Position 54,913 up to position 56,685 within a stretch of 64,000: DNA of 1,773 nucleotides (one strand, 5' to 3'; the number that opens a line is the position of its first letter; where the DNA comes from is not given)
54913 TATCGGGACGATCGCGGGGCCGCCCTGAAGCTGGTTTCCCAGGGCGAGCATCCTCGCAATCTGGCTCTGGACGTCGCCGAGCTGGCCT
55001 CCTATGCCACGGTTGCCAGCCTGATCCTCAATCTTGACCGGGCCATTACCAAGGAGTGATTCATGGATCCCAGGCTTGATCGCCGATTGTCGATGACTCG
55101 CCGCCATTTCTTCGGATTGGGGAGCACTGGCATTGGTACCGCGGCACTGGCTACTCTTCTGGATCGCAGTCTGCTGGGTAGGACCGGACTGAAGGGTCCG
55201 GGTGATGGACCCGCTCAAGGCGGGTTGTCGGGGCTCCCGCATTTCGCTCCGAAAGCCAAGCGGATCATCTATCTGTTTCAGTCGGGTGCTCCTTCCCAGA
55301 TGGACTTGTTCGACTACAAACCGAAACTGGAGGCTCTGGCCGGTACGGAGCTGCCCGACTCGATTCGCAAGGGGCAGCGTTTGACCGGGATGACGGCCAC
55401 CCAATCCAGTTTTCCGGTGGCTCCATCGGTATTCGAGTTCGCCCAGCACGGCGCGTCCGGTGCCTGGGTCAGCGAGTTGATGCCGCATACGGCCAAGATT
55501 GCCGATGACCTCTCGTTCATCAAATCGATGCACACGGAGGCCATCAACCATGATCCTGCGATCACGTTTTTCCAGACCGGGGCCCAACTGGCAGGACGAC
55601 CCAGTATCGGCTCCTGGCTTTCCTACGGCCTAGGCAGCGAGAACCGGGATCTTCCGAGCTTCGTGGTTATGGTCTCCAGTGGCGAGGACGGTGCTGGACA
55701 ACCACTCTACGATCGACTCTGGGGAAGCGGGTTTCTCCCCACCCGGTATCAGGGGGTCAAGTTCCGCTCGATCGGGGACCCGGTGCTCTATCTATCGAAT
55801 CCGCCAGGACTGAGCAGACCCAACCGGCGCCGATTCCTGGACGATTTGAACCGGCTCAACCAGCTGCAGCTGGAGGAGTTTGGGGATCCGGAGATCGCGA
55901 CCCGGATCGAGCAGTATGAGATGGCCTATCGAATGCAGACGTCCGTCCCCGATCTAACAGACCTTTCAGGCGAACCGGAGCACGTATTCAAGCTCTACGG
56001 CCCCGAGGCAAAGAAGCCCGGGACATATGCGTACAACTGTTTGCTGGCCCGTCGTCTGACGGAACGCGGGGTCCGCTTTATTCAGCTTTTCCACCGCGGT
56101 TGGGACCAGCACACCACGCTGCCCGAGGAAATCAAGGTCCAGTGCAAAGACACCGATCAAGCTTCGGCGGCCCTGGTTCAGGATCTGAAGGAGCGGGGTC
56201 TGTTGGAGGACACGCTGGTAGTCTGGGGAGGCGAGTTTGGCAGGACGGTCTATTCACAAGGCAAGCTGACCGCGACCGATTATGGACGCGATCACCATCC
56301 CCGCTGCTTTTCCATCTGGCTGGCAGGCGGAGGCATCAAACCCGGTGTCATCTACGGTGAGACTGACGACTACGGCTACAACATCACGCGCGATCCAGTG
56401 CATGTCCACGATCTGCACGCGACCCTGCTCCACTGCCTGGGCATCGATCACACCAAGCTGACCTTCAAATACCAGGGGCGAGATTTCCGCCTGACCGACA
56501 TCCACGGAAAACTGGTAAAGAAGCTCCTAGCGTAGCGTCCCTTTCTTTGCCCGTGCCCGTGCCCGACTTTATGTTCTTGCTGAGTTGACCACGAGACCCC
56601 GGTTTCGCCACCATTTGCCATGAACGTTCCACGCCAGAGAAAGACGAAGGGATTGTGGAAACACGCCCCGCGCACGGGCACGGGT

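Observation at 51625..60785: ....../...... hexanucleotide microsatellites recur in three promoter-proximal or terminator regions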

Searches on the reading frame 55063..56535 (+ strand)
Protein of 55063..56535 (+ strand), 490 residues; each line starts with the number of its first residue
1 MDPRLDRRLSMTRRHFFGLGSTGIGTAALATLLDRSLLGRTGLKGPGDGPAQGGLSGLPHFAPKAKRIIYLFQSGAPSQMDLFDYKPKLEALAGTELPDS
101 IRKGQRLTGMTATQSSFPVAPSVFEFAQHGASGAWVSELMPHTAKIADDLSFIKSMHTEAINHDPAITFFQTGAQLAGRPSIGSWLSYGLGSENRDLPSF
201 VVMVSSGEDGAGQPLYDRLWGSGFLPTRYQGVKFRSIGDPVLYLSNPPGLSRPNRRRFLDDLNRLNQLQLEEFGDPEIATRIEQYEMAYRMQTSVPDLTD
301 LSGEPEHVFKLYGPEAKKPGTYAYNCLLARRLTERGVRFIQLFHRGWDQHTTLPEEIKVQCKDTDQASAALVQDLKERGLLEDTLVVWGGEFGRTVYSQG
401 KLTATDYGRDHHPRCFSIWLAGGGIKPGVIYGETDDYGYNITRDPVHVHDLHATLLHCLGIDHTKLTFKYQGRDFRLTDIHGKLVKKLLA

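Call 11: search_protein_families(library=pfam, proteins=[window:55063-56535:+])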
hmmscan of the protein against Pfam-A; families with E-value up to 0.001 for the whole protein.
window:55063-56535:+ (490 aa): 1 family
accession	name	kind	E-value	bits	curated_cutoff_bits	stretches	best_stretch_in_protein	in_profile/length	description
PF07394.17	DUF1501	-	2.1e-160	534.6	27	1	65-489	1-390/390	Protein of unknown function (DUF1501)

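Call 12: find_encoding_contigs(protein=window:55063-56535:+, flank=10000, max_places=10)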
Protein window:55063-56535:+ (490 aa): 6 contigs read that carry it; 1 place shown.
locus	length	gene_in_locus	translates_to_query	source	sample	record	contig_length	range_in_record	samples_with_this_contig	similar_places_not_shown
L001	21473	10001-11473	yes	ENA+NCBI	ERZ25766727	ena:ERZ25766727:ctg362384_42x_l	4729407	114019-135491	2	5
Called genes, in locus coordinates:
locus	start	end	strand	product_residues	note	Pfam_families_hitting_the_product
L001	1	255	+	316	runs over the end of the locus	PF01841:Transglut_core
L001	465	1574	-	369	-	PF14583:Pectate_lyase22, PF26549:Tricorn_N (faint), PF07676:PD40 (faint)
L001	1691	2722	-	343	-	PF04909:Amidohydro_2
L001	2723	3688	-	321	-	PF00701:DHDPS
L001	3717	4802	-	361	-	PF01408:GFO_IDH_MocA (faint)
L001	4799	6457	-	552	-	PF01566:Nramp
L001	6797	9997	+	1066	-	PF07635:PSCyt1, PF07583:PSCyt2, PF13385:Laminin_G_3, PF07587:PSD1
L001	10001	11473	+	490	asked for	PF07394:DUF1501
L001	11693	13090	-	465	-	PF07992:Pyr_redox_2, PF13450:NAD_binding_8 (faint)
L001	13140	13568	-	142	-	PF00571:CBS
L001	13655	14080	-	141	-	PF00472:RF-1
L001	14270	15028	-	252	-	PF10099:RskA_C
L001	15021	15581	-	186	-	PF04542:Sigma70_r2, PF08281:Sigma70_r4_2, PF04545:Sigma70_r4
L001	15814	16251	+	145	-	PF13279:4HBT_2, PF03061:4HBT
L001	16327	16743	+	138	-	PF01042:Ribonuc_L-PSP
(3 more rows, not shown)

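Call 41: list_cluster_members(proteins=[window:55063-56535:+, window:60870-61307:+, window:49854-51512:-])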
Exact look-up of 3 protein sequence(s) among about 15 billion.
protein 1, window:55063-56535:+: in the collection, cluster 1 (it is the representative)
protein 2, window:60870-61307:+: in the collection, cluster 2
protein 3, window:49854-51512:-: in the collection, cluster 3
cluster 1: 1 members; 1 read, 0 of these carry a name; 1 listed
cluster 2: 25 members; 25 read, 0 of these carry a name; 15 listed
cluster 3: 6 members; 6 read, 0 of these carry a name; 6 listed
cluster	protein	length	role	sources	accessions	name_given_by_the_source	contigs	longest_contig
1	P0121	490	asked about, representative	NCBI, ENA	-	-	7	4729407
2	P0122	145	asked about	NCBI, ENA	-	-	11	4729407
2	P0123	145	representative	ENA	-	-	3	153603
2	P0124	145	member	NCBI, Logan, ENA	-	-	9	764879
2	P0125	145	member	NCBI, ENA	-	-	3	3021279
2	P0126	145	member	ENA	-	-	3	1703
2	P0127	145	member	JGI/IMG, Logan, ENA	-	-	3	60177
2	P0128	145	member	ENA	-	-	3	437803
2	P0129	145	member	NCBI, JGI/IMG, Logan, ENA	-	-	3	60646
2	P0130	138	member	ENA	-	-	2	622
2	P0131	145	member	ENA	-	-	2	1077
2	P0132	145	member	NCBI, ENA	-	-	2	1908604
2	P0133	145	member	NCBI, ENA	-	-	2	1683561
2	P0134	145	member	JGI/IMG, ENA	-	-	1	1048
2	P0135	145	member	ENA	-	-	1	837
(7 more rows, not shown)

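Call 43: find_encoding_contigs(protein=P0125, flank=10000, max_places=3)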
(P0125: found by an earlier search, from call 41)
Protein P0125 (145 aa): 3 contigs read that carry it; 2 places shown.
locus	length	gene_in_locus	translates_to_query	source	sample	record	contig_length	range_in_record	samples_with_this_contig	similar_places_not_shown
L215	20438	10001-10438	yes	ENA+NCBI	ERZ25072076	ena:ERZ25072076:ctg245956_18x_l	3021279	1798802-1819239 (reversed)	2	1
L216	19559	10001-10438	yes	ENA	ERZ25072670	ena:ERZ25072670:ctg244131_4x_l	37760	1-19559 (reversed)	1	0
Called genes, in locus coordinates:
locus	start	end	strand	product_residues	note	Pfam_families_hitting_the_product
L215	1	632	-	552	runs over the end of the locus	PF01566:Nramp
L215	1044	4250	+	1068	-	PF07635:PSCyt1, PF07583:PSCyt2, PF13385:Laminin_G_3, PF07587:PSD1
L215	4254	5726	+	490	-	PF07394:DUF1501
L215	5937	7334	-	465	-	PF07992:Pyr_redox_2 (weak), PF13450:NAD_binding_8 (weak), PF13454:NAD_binding_9 (faint)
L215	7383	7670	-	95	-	PF00571:CBS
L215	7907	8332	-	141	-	PF00472:RF-1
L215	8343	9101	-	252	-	PF10099:RskA_C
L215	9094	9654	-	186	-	PF04542:Sigma70_r2, PF08281:Sigma70_r4_2, PF04545:Sigma70_r4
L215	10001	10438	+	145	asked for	PF13279:4HBT_2, PF03061:4HBT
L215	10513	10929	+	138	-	PF01042:Ribonuc_L-PSP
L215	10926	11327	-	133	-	-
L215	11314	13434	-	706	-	-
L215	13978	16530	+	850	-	PF07635:PSCyt1, PF07583:PSCyt2, PF07587:PSD1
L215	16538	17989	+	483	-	PF07394:DUF1501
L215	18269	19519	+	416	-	PF01266:DAO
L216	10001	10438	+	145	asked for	PF13279:4HBT_2, PF03061:4HBT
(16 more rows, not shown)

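Call 49: find_encoding_contigs(protein=P0124, flank=10000, max_places=10)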
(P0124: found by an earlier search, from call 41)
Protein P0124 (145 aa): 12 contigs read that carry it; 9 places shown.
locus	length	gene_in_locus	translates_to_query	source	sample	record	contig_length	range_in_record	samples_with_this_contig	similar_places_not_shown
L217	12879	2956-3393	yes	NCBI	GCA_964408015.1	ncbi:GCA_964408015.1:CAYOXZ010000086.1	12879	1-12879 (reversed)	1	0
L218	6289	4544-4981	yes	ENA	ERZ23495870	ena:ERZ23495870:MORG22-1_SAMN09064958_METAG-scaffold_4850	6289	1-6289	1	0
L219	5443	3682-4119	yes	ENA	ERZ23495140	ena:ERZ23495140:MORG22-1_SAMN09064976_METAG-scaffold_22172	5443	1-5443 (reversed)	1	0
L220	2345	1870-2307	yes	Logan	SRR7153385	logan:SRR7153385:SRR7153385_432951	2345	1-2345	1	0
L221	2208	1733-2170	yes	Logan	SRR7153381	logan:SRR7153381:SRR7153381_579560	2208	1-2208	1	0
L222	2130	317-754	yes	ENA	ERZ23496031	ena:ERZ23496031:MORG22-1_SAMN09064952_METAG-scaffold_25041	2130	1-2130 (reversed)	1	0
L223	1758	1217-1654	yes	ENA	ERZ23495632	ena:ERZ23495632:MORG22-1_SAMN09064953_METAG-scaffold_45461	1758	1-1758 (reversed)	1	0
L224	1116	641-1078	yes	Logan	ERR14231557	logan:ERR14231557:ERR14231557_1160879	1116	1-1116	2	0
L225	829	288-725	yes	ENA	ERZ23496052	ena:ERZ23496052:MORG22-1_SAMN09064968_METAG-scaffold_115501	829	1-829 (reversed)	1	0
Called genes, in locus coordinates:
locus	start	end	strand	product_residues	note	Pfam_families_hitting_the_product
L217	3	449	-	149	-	?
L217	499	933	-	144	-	PF00571:CBS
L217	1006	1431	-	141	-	PF00472:RF-1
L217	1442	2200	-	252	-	PF10099:RskA_C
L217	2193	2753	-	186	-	PF04542:Sigma70_r2, PF08281:Sigma70_r4_2, PF04545:Sigma70_r4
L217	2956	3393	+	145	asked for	PF13279:4HBT_2, PF03061:4HBT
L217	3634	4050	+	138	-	PF01042:Ribonuc_L-PSP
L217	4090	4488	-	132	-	PF01850:PIN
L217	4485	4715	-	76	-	-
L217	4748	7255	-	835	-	-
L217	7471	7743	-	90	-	PF15738:YafQ_toxin, PF05016:ParE_toxin (weak)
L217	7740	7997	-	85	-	PF04221:RelB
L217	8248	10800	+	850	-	PF07635:PSCyt1, PF07583:PSCyt2, PF07587:PSD1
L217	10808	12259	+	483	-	PF07394:DUF1501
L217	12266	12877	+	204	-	?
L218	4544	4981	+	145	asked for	PF13279:4HBT_2, PF03061:4HBT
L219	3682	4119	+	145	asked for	PF13279:4HBT_2, PF03061:4HBT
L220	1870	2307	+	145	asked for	PF13279:4HBT_2, PF03061:4HBT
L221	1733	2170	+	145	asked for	PF13279:4HBT_2, PF03061:4HBT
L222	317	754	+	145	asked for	PF13279:4HBT_2, PF03061:4HBT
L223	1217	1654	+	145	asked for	PF13279:4HBT_2, PF03061:4HBT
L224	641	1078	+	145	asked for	PF13279:4HBT_2, PF03061:4HBT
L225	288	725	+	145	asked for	PF13279:4HBT_2, PF03061:4HBT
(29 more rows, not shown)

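Call 50: find_encoding_contigs(protein=P0132, flank=10000, max_places=10)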
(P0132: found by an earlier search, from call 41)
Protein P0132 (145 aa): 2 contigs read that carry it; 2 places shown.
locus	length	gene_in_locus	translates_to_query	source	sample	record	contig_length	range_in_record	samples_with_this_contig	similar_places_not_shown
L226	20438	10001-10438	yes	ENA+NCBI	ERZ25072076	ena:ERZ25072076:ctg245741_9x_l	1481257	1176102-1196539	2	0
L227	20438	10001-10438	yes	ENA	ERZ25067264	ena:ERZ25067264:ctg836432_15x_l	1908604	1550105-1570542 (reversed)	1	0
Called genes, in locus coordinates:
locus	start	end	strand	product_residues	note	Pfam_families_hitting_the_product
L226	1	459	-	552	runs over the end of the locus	-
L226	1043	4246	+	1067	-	PF07635:PSCyt1, PF07583:PSCyt2, PF13385:Laminin_G_3, PF07587:PSD1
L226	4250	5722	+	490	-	PF07394:DUF1501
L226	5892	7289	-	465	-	PF07992:Pyr_redox_2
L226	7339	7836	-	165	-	PF00571:CBS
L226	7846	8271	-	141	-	PF00472:RF-1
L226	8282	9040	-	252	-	PF10099:RskA_C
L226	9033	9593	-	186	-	PF04542:Sigma70_r2, PF08281:Sigma70_r4_2, PF04545:Sigma70_r4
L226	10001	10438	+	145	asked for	PF13279:4HBT_2, PF03061:4HBT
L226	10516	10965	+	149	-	PF01042:Ribonuc_L-PSP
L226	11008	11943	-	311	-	-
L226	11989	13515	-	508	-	-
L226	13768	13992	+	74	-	-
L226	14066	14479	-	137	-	PF01934:HepT-like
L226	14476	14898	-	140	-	PF01909:NTP_transf_2, PF18765:Polbeta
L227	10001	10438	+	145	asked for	PF13279:4HBT_2, PF03061:4HBT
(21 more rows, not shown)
